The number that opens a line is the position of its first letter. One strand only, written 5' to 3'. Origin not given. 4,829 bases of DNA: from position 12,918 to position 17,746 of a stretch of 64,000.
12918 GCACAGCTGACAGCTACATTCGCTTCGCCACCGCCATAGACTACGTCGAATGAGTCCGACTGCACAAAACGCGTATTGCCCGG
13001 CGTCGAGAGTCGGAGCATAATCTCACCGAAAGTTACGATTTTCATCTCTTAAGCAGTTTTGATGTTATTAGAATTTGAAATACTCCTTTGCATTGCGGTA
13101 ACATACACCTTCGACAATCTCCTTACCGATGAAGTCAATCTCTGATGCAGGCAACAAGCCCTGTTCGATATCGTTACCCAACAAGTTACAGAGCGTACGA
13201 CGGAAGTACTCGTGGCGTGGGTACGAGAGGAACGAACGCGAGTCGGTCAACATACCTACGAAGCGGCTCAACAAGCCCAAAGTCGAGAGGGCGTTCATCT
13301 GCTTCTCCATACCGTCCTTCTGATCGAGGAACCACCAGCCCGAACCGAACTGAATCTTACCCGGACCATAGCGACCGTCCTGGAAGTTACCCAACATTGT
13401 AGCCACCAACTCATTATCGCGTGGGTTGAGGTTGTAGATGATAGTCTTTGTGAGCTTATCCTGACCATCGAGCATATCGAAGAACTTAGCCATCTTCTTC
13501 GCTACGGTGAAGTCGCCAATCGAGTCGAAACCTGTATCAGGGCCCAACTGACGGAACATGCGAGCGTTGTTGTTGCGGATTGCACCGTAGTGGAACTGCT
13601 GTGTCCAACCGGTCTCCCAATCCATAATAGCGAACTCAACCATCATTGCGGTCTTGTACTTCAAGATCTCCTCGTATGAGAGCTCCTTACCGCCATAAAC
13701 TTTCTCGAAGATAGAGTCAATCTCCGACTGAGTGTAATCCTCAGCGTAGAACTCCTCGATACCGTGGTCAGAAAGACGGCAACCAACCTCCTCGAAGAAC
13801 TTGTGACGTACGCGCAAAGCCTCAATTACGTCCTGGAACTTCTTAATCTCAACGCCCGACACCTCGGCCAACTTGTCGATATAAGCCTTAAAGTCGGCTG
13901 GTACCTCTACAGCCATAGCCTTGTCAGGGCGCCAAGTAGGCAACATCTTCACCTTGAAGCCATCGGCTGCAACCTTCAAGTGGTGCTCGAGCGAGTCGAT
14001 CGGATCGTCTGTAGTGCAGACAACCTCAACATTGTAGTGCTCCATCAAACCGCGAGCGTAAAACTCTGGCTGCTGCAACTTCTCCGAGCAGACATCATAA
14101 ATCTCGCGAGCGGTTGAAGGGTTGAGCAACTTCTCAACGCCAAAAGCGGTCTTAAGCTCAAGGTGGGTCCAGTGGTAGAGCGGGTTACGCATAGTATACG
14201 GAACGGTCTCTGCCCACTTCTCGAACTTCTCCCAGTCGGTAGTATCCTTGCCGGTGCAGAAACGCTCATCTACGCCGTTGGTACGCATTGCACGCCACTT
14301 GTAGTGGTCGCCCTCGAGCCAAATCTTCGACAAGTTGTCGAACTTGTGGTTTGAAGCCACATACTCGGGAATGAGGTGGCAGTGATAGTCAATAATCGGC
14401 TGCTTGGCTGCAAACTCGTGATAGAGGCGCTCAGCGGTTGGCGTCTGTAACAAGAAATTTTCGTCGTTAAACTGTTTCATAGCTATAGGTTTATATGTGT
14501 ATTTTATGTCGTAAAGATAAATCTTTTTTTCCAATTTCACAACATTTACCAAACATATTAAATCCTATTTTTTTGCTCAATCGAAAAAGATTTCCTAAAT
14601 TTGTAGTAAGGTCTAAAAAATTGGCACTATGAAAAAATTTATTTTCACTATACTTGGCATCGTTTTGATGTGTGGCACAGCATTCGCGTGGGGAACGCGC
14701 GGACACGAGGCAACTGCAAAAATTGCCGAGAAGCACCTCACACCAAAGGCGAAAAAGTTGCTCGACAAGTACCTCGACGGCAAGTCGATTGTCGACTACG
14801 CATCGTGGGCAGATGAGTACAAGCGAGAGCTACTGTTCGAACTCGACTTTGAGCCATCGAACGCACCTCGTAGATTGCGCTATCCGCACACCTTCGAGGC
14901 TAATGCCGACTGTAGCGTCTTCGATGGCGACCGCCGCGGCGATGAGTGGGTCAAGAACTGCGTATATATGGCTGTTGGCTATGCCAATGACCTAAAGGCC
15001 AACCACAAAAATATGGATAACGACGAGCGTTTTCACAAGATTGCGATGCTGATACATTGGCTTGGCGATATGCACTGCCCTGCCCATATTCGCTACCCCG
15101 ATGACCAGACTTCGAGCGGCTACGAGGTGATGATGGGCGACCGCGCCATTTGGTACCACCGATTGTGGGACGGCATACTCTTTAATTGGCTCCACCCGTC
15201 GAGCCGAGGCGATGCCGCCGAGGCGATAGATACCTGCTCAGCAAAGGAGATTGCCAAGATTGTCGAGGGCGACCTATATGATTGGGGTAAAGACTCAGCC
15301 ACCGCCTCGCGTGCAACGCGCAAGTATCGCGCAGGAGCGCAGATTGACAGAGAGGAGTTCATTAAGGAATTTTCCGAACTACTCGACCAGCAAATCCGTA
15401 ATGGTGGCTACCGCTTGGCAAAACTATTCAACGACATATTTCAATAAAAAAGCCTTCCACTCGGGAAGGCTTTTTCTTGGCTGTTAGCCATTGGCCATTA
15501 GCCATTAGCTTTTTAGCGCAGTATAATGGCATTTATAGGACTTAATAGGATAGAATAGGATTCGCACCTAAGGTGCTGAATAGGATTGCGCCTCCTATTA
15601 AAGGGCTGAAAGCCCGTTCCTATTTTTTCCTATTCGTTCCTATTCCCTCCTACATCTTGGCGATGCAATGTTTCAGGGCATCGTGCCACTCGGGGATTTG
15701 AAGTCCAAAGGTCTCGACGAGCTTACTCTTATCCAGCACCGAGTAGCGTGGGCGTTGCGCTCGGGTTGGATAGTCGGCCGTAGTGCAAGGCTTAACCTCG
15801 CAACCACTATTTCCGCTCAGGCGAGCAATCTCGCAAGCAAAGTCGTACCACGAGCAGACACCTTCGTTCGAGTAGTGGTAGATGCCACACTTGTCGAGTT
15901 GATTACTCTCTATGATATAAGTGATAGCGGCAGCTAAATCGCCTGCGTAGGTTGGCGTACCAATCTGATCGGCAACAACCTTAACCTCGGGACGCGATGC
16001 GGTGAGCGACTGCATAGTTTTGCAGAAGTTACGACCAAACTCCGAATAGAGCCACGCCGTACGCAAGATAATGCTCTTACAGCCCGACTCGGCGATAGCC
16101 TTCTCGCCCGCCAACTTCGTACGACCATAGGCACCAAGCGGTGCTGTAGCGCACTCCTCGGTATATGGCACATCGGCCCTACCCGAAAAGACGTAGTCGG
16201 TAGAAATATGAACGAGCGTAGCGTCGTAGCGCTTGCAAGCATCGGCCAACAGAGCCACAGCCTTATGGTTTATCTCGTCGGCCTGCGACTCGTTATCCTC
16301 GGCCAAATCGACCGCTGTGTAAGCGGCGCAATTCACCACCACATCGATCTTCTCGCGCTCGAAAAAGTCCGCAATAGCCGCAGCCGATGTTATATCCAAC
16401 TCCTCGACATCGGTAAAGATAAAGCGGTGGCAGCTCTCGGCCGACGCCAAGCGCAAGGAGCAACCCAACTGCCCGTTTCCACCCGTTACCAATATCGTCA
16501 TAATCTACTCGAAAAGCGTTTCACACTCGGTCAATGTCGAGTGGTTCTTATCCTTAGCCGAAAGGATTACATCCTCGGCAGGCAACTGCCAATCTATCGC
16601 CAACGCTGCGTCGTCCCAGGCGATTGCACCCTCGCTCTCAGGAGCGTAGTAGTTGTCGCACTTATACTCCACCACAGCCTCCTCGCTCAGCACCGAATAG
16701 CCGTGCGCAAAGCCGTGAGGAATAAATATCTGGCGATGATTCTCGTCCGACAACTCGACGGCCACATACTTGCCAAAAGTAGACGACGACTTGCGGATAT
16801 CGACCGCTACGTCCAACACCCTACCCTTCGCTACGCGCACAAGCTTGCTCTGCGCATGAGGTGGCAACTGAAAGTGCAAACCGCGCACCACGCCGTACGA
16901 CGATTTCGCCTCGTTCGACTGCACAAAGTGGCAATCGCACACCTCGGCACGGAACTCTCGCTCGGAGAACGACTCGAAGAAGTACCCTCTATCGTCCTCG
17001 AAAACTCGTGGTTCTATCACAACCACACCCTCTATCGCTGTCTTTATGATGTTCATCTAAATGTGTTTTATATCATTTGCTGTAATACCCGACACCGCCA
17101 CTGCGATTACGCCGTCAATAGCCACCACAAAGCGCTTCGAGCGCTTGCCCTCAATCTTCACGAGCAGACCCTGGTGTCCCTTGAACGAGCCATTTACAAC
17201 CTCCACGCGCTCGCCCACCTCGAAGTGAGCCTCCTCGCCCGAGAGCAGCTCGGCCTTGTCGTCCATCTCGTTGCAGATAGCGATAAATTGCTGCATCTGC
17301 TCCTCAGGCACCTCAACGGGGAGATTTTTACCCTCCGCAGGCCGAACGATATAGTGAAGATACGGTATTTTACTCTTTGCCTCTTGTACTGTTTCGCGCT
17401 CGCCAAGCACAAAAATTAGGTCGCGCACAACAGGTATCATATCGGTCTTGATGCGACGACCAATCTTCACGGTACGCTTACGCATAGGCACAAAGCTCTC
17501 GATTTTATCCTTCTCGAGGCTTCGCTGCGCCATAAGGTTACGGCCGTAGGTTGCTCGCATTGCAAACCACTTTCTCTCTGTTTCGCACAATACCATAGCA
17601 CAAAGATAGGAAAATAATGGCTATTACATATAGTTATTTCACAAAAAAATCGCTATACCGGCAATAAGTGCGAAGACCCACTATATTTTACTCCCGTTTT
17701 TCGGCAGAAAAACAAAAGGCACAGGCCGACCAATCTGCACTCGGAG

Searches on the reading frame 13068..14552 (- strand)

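Call 19: search_protein_families(library=pfam, proteins=[window:13068-14552:-])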
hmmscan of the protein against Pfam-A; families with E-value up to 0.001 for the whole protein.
window:13068-14552:- (494 aa): 1 family
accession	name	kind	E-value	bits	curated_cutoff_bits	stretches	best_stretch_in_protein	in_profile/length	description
PF02614.20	UxaC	-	7.2e-199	661.8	25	1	25-492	1-464/464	Glucuronate isomerase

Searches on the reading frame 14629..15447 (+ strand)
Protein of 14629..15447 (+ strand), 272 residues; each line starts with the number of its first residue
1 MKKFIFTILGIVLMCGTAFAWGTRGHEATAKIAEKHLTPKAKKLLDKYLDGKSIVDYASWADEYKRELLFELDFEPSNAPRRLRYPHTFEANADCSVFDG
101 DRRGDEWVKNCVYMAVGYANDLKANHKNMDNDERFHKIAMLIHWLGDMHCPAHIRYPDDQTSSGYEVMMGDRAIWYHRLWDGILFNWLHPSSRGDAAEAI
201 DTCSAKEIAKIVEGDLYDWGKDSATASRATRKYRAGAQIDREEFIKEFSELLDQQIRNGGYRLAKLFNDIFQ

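Call 19: search_protein_families(library=pfam, proteins=[window:14629-15447:+])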
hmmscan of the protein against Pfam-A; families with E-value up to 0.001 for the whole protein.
window:14629-15447:+ (272 aa): 1 family
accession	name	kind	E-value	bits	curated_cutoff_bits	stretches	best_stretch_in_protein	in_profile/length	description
PF02265.22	S1-P1_nuclease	-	5.3e-29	102.3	29.5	1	21-272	1-258/258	S1/P1 Nuclease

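Call 46: find_homologous_proteins(query=window:14629-15447:+, max_evalue=1e-60)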
Query window:14629-15447:+ (272 aa): 148 proteins with E <= 1e-60 among 785 candidates; the best 120 are listed.
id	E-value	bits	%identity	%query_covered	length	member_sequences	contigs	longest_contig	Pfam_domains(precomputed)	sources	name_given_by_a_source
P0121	2.4e-174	596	91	100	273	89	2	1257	PF02265.23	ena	-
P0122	1.3e-166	571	88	100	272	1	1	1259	PF02265.23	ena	-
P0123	3.3e-165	566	88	100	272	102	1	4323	PF02265.23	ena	-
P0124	9.2e-165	565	89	100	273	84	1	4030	PF02265.23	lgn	-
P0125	3.0e-163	560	87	100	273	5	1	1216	PF02265.23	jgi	jgi:hypothetical protein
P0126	1.3e-162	558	87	100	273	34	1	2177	PF02265.23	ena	-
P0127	1.1e-161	555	88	100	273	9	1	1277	PF02265.23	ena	-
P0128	8.0e-161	552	86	100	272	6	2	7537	PF02265.23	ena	-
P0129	1.4e-158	545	85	100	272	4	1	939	PF02265.23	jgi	jgi:hypothetical protein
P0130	2.9e-158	544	84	100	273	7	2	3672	PF02265.23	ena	-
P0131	2.2e-155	534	83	100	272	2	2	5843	PF02265.23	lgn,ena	-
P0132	9.8e-154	529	81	100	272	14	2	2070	PF02265.23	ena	-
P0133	2.8e-152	524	82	100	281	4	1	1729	PF02265.23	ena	-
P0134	1.8e-150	518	78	100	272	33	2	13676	PF02265.23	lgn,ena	-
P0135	9.5e-150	516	78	100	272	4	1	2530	PF02265.23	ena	-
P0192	1.4e-91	325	54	100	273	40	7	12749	PF02265.23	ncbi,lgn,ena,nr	ncbi:MAG: S1/P1 nuclease [Alistipes sp.]|nr:S1/P1 nuclease [Alistipes sp.]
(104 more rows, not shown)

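Call 47: find_encoding_contigs(protein=P0124, flank=4000, max_places=4)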
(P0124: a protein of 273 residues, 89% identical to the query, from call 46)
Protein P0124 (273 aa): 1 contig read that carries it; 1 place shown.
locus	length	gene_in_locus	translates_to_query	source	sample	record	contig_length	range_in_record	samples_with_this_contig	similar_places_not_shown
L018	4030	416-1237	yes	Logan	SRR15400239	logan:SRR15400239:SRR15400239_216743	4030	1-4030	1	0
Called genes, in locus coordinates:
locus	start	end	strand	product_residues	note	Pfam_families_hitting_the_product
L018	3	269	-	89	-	?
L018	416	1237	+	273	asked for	PF02265:S1-P1_nuclease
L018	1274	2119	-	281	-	PF01370:Epimerase, PF04321:RmlD_sub_bind, PF02719:Polysacc_synt_2, PF07993:NAD_binding_4 (weak), PF16363:GDP_Man_Dehyd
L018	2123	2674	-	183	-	PF00908:dTDP_sugar_isom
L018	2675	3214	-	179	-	PF02357:NusG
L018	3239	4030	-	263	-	?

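Call 48: find_encoding_contigs(protein=P0128, flank=6000, max_places=4)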
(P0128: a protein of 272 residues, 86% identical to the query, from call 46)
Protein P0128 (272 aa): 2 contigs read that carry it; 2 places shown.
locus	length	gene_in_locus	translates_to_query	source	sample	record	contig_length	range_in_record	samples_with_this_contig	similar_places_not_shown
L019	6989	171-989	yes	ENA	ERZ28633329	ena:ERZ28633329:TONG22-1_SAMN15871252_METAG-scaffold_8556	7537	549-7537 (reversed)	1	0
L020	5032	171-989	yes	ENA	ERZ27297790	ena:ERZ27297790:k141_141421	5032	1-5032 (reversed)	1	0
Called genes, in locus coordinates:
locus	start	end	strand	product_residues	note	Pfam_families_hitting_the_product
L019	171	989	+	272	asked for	PF02265:S1-P1_nuclease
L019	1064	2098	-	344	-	PF00535:Glycos_transf_2, PF13641:Glyco_tranf_2_3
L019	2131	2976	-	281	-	PF04991:LicD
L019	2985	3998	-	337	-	PF04443:LuxE (weak)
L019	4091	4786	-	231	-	PF13004:BACON (faint)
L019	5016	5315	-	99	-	-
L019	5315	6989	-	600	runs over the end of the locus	PF14322:SusD-like_3, PF07980:SusD_RagB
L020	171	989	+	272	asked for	PF02265:S1-P1_nuclease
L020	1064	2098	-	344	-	PF00535:Glycos_transf_2, PF13641:Glyco_tranf_2_3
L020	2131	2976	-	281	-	PF04991:LicD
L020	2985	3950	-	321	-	PF04443:LuxE (weak)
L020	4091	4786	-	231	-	PF13004:BACON (faint)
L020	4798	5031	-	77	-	?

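Call 49: find_encoding_contigs(protein=P0134, flank=8000, max_places=4)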
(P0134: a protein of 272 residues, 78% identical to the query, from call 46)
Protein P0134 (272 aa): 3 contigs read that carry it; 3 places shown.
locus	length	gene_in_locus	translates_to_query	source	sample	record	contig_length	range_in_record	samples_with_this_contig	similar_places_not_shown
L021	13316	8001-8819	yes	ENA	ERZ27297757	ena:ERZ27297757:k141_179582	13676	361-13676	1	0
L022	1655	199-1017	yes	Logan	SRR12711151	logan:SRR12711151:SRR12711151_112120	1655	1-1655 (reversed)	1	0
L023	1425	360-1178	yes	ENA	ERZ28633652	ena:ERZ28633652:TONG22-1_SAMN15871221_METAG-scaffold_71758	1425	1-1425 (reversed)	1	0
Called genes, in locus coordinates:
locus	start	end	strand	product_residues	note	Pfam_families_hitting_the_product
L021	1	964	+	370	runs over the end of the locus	-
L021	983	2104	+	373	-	-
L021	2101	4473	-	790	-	PF13620:CarboxypepD_reg, PF13715:CarbopepD_reg_2, PF07715:Plug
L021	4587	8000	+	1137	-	PF00133:tRNA-synt_1, PF09334:tRNA-synt_1g (weak), PF08264:Anticodon_1, PF19302:DUF5915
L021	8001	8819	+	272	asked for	PF02265:S1-P1_nuclease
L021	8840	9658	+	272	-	PF02265:S1-P1_nuclease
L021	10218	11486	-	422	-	PF03952:Enolase_N, PF00113:Enolase_C, PF13378:MR_MLE_C (weak)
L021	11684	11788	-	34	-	-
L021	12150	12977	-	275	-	PF14267:DUF4357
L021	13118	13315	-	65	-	?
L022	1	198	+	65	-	?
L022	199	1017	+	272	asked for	PF02265:S1-P1_nuclease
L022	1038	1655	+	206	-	?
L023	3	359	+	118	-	?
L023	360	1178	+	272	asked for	PF02265:S1-P1_nuclease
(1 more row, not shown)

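Call 67: find_encoding_contigs(protein=P0121, flank=3000, max_places=10)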
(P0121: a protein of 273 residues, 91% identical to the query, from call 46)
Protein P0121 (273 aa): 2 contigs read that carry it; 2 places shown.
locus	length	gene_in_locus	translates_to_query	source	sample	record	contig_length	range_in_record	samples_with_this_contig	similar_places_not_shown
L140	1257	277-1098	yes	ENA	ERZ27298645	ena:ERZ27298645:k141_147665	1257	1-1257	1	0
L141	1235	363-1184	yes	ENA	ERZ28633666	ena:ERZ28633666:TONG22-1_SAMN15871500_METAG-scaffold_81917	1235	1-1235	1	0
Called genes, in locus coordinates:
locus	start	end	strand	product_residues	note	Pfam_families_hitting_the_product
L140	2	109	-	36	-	?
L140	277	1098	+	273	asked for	PF02265:S1-P1_nuclease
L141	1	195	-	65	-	?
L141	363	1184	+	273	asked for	PF02265:S1-P1_nuclease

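Call 68: find_encoding_contigs(protein=P0123, flank=4000, max_places=10)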
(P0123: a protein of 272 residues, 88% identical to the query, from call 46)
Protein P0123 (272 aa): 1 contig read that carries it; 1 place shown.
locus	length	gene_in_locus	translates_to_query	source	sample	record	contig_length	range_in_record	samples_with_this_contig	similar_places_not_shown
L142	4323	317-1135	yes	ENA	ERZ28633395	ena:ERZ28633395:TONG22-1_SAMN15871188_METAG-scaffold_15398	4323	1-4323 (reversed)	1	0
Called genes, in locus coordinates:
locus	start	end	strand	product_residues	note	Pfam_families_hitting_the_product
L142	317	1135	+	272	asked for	PF02265:S1-P1_nuclease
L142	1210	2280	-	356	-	PF00535:Glycos_transf_2, PF13641:Glyco_tranf_2_3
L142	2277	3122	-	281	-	PF04991:LicD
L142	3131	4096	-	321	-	PF04443:LuxE (weak)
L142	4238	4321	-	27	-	?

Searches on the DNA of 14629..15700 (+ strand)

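Call 36: search_rna_families(source=window, start=15400, end=15700, threshold=evalue, max_evalue=5)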
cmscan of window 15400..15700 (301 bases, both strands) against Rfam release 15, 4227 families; matches with E-value up to 5: 17.
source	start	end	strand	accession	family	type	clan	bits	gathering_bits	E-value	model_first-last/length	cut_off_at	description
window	15443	15517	-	RF01859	Phe_leader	Cis-reg; leader;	-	26.4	55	0.018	1-125/125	no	Phenylalanine leader peptide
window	15445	15657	-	RF02452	ncr1575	Gene; sRNA;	-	26.4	60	0.055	1-212/212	no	Bacillus sRNA ncr1575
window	15420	15481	+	RF02064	STnc370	Gene; sRNA;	-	24.1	54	0.45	1-71/71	no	Enterobacterial sRNA STnc370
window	15442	15485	+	RF02075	STnc230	Gene; sRNA;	-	23.8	50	0.21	40-83/83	no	Enterobacterial sRNA STnc230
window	15441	15510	-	RF02064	STnc370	Gene; sRNA;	-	21.4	54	1.7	1-71/71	no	Enterobacterial sRNA STnc370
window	15443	15476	+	RF02083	OrzO-P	Gene; antitoxin;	-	20.7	60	0.4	43-76/76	no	OrzO-P RNA antitoxin family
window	15443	15476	+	RF02607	AbsR25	Gene; sRNA;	-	20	47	0.26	131-164/164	no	Acinetobacter sRNA 25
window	15447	15481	+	RF00489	ctRNA_p42d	Gene; antisense;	-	19.8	50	0.07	1-46/46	no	ctRNA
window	15422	15478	+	RF01859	Phe_leader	Cis-reg; leader;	-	18.9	55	0.8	1-125/125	no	Phenylalanine leader peptide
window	15428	15483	+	RF02066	STnc320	Gene; sRNA;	-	18.8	50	0.32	1-55/55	no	Salmonella enterica sRNA STnc320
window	15446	15511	-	RF02607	AbsR25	Gene; sRNA;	-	18.7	47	0.5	1-164/164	no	Acinetobacter sRNA 25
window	15444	15475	-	RF02075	STnc230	Gene; sRNA;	-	18.3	50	2.9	46-78/83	no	Enterobacterial sRNA STnc230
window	15422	15511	+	RF01770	rimP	Cis-reg; leader;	-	17.8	47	1.5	1-102/102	no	Gammaprotebacteria rimP leader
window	15449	15502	-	RF02844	RefA9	Gene; antisense;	-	17.8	49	2.4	1-64/64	no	Enterococcus sRNA A9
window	15547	15601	+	RF04351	Plastid-psbl-rps4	Cis-reg;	-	16.7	68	0.55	1-53/53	no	Plastid-psbl-rps4 3UTR RNA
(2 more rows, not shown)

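Call 83: search_rna_families(sources=[L142, L019, L013], threshold=evalue, max_evalue=0.01)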
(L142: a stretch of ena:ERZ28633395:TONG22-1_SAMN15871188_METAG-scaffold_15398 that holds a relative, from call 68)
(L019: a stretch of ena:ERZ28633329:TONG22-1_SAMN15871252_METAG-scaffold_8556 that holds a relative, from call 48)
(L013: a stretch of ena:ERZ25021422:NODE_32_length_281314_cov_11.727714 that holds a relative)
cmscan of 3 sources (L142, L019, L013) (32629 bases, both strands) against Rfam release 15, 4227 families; matches with E-value up to 0.01: 1.
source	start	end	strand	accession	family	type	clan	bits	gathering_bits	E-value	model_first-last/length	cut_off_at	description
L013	14843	14933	+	RF00059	TPP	Cis-reg; riboswitch;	-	68.9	54.3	9.4e-12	1-105/105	no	TPP riboswitch aptamer (THI element)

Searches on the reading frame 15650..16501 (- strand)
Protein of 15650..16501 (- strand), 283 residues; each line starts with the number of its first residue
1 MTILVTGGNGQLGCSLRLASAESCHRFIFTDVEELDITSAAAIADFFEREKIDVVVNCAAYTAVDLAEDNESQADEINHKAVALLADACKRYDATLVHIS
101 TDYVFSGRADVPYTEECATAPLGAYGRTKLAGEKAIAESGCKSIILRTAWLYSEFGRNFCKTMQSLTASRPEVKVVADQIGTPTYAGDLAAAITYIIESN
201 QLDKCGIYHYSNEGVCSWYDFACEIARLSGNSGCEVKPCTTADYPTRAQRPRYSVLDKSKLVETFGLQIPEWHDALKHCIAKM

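Call 19: search_protein_families(library=pfam, proteins=[window:15650-16501:-])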
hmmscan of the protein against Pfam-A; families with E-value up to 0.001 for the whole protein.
window:15650-16501:- (283 aa): 5 families
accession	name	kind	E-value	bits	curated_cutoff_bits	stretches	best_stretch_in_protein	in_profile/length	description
PF04321.23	RmlD_sub_bind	-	2.5e-105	352.1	27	1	1-282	1-284/287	RmlD substrate binding domain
PF01370.27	Epimerase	-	1.6e-24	87.1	20.9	1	3-201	1-229/240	NAD dependent epimerase/dehydratase family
PF16363.11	GDP_Man_Dehyd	-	9.3e-11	42.2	27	1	32-135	56-163/332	GDP-mannose 4,6 dehydratase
PF02719.21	Polysacc_synt_2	-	3e-06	27.1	20.2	1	36-142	62-155/293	Polysaccharide biosynthesis protein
PF07993.18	NAD_binding_4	-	3.2e-05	23.7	20.1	1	49-148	86-204/258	Male sterility protein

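Call 65: find_encoding_contigs(protein=window:15650-16501:-, flank=6000, max_places=10)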
Protein window:15650-16501:- (283 aa): no gene with exactly this product is on record in the collection.

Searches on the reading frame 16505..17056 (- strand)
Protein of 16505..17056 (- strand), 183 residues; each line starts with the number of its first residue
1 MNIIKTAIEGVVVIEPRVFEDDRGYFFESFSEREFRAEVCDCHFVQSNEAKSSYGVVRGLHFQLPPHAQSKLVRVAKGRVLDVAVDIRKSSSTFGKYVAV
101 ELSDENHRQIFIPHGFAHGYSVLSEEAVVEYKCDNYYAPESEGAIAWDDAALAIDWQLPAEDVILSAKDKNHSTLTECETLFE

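Call 19: search_protein_families(library=pfam, proteins=[window:16505-17056:-])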
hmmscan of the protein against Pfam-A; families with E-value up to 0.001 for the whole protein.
window:16505-17056:- (183 aa): 1 family
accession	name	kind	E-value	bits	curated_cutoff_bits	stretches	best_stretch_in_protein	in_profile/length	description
PF00908.23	dTDP_sugar_isom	-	1.1e-72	243.7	27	1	5-176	1-167/168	dTDP-4-dehydrorhamnose 3,5-epimerase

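Call 66: find_encoding_contigs(protein=window:16505-17056:-, flank=6000, max_places=10)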
Protein window:16505-17056:- (183 aa): no gene with exactly this product is on record in the collection.

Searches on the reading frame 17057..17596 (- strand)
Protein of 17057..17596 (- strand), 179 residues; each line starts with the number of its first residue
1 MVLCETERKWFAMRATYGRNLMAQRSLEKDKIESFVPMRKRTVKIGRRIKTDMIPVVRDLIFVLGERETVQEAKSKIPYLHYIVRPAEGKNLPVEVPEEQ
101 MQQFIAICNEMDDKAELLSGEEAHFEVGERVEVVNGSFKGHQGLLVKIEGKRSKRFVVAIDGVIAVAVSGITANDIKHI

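Call 19: search_protein_families(library=pfam, proteins=[window:17057-17596:-])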
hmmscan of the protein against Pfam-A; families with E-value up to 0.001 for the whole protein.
window:17057-17596:- (179 aa): 3 families
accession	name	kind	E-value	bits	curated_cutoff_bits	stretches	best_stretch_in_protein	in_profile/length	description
PF02357.24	NusG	-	2.7e-08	34.7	22.2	1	9-104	2-92/93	Transcription termination factor nusG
PF00467.35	KOW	-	2.9e-05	24.2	22.3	1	127-156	1-29/32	KOW motif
PF25092.1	SH3_KIN17_C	-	0.00098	19.9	27.9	0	127-152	3-28/57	KIN17 C-terminal SH3 domain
